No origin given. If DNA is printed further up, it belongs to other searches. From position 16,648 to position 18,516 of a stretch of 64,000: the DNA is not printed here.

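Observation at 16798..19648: DUF2971 + DUF4041/T5orf172 two-gene module: candidate uncharacterised defence system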

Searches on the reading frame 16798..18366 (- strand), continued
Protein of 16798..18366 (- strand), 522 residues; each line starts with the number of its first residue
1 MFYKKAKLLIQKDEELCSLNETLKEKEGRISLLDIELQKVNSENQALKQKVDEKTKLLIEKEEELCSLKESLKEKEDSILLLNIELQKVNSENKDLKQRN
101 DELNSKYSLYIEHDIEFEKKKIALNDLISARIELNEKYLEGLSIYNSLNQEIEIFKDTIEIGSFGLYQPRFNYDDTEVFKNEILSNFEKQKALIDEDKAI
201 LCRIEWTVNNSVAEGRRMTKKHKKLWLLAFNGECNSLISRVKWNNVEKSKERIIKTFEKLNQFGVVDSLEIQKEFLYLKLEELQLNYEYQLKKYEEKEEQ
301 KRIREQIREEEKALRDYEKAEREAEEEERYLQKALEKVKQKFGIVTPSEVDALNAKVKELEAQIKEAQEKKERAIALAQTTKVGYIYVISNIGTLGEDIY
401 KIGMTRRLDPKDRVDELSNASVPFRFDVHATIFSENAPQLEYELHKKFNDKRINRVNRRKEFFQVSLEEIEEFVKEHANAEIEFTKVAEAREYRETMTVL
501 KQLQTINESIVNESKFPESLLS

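Call 57: search_protein_families(library=padloc, proteins=[L094:205-966:+, L244:6322-7254:+, L178:67-1320:+, L087:9345-9881:+, L177:182-559:+, L096:874-1233:+, L096:195-869:+], max_evalue=0.001)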
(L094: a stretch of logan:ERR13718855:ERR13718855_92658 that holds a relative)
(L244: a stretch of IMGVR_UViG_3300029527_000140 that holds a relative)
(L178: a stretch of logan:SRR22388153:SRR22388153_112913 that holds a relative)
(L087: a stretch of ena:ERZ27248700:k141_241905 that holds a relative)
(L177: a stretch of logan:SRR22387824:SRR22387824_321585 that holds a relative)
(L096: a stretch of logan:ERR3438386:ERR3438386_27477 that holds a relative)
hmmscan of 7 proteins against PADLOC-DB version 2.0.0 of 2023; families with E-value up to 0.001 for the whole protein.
L094:205-966:+ (253 aa): 5 families
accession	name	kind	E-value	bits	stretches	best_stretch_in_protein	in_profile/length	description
PDLC04990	PDC-S31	-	2.5e-41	140.2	1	5-249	7-255/259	-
PDLC04994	PDC-S31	-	2.4e-31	107.1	1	6-230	18-252/273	-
PDLC04991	PDC-S31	-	1.9e-23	81.3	1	91-229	55-182/208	-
PDLC04992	PDC-S31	-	1.6e-08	32.6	1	29-131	6-87/220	-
PDLC04993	PDC-S31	-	2.2e-06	25.1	0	161-194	146-179/245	-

L244:6322-7254:+ (311 aa): 4 families
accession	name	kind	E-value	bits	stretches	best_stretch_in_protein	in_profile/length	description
PDLC04994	PDC-S31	-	1.9e-24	84.5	2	99-197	96-193/273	-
PDLC04990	PDC-S31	-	4.2e-21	73.9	1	35-302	6-249/259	-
PDLC04992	PDC-S31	-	1e-15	56.1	1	64-299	3-204/220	-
PDLC04991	PDC-S31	-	4.1e-12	44.2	1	89-307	29-200/208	-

L178:67-1320:+ (417 aa): 0 families

L087:9345-9881:+ (178 aa): 0 families

L177:182-559:+ (125 aa): 2 families
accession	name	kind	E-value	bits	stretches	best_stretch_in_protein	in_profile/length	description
PDLC02668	DndD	-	0.00035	17.7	1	8-114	378-483/659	DndD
PDLC02741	PbeC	-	0.00058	16.5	1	21-115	385-480/644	PbeC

L096:874-1233:+ (119 aa): 0 families

L096:195-869:+ (224 aa): 0 families

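Call 61: search_dna_similar(query=window:16798-18366:-, collection=plasmids, mode=protein, max_evalue=1e-10, max_rows=25, rows=spread)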
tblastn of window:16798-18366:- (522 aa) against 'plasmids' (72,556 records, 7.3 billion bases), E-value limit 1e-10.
Records with a match: 199; places in all: 206; records where one place covers at least 80% of the query: 1.
Best place of each record, by identity: 60-80% 4; <60% 195.
By first word of the organism name: Klebsiella 113; Pantoea 10; Bacillus 8; Salmonella 7; Leptospira 6; Yersinia 6; Clostridium 6; Rhodococcus 4; Streptomyces 4; Vibrio 3; and 28 more.
By predicted mobility (MOB-suite, as given by PLSDB): non-mobilizable 174; mobilizable 13; conjugative 12.
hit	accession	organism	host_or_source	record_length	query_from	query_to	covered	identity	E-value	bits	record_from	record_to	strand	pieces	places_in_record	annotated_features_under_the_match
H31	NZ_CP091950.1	Leptospira noguchii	Bos taurus,Cell culture,urine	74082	147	520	72%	50.0%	8e-75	265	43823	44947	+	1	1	DUF4041 domain-containing protein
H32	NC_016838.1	Klebsiella pneumoniae subsp. pneumoniae HS11286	-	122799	120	520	77%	44.2%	6e-66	239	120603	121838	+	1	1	Chromosome segregation ATPase | hypothetical protein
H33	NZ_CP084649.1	Yersinia ruckeri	Rainbow trout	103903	127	520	75%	41.9%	2e-64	234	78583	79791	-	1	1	DUF4041 domain-containing protein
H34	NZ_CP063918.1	Klebsiella variicola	Human fecal samples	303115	134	520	74%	42.0%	2e-66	240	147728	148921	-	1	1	DUF4041 domain-containing protein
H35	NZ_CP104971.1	Phyllobacterium zundukense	Vicia costata,cell culture,root nodule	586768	92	510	80%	37.2%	1e-60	223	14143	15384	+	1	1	DUF4041 domain-containing protein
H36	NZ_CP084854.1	Klebsiella pneumoniae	Homo sapiens,Whole organism,Urinary ...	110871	120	520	65%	41.8%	3e-43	270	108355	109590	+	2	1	DUF4041 domain-containing protein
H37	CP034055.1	Klebsiella pneumoniae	Homo sapiens,blood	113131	120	520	65%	41.5%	3e-43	269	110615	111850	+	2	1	DUF4041 domain-containing protein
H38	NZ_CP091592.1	Klebsiella pneumoniae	Homo sapiens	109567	120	520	65%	41.5%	3e-43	269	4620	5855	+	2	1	DUF4041 domain-containing protein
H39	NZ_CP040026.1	Klebsiella pneumoniae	Homo sapiens,blood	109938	120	520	65%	41.5%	3e-43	269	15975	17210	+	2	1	DUF4041 domain-containing protein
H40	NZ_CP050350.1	Klebsiella pneumoniae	Homo sapiens,sputum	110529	120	520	65%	41.5%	3e-43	269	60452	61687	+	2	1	DUF4041 domain-containing protein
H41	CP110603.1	Klebsiella pneumoniae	Homo sapiens,wound swab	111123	120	520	65%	41.5%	3e-43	269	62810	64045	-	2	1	DUF4041 domain-containing protein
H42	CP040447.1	Klebsiella pneumoniae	Homo sapiens,Pure Culture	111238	120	520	65%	41.5%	3e-43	269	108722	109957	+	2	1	DUF4041 domain-containing protein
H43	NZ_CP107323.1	Klebsiella pneumoniae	Homo sapiens,sputum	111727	120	520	65%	41.5%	3e-43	269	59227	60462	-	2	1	DUF4041 domain-containing protein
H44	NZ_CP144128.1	Klebsiella pneumoniae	Homo sapiens,whole organism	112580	120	520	65%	41.5%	3e-43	269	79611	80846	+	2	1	DUF4041 domain-containing protein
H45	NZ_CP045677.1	Klebsiella pneumoniae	Homo sapiens,rectum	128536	120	520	65%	41.5%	3e-43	269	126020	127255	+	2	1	DUF4041 domain-containing protein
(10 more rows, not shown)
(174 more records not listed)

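Call 70: search_protein_families(library=pfam, proteins=[L244:4800-6335:+, L244:6322-7257:+, L244:7267-9126:-, L244:3335-4063:+], max_evalue=0.001)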
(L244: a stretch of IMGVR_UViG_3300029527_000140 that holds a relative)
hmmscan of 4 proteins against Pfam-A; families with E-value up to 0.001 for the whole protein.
L244:4800-6335:+ (511 aa): 3 families
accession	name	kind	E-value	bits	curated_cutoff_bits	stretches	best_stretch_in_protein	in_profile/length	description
PF13250.11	DUF4041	-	2.1e-21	76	27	1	224-279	1-56/56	Domain of unknown function (DUF4041)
PF10544.15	T5orf172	-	5.6e-20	72.2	20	1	385-477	1-99/101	T5orf172 domain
PF13455.12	MUG113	-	2.4e-18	66.9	22.3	1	401-477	1-72/73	Meiotically up-regulated gene 113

L244:6322-7257:+ (311 aa): 1 family
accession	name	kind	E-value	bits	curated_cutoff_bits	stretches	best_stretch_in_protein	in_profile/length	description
PF11185.13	DUF2971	-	1.3e-10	42.9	22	1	138-229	1-89/89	Protein of unknown function (DUF2971)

L244:7267-9126:- (619 aa): 6 families
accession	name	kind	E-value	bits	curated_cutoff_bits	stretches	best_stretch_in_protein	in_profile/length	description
PF22712.1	SNaCT7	-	1.5e-15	57.9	27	1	457-618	1-159/160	Short NACHT-associated C-Terminal domain, family 7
PF05729.18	NACHT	-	7.4e-09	36.1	26.7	1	115-232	3-131/167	NACHT domain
PF20720.3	nSTAND3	-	1.7e-05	25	27.2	1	103-230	8-111/155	Novel STAND NTPase 3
PF13173.12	AAA_14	-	5.9e-05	23.5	27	1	113-228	3-96/129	AAA domain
PF00931.28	NB-ARC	-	0.00025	20.8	23.5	0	106-293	10-198/248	NB-ARC domain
PF24883.2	NPHP3_N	-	0.00037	21.2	24.8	0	188-230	123-164/164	Nephrocystin 3, N-terminal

L244:3335-4063:+ (242 aa): 0 families
